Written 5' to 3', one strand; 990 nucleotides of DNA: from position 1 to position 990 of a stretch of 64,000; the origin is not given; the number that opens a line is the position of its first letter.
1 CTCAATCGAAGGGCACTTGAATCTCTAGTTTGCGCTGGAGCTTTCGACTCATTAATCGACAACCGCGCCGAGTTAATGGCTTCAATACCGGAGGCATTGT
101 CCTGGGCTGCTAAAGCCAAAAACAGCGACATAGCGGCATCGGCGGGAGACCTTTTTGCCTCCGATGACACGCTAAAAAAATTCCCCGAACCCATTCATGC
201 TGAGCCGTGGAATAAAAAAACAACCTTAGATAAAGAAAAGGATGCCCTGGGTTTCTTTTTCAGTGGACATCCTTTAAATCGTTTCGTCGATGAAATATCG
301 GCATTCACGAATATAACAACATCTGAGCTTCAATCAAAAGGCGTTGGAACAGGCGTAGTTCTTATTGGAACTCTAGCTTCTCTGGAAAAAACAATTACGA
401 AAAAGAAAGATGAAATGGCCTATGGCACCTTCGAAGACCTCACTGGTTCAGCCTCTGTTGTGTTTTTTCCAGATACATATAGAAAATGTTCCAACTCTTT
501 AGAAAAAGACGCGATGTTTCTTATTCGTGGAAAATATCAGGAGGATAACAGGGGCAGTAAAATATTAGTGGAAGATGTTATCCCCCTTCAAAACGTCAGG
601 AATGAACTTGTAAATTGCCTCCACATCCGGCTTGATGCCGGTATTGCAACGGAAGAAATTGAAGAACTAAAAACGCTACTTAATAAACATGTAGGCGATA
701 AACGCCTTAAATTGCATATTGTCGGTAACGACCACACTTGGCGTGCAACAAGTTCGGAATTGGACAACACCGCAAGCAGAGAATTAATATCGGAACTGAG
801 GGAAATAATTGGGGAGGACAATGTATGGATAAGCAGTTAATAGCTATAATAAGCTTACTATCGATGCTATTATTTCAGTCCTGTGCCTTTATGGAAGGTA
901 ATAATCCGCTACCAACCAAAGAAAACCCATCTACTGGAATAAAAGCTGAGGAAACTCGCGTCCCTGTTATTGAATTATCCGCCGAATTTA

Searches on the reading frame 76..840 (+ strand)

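Call 72: search_protein_families(library=pfam, proteins=[window:76-840:+], max_evalue=0.00001)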
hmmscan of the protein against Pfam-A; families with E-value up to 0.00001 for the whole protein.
window:76-840:+ (254 aa): 1 family
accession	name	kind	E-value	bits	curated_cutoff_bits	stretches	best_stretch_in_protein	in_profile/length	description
PF01336.31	tRNA_anti-codon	-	6.2e-08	32.9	27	1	95-171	2-75/75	OB-fold nucleic acid binding domain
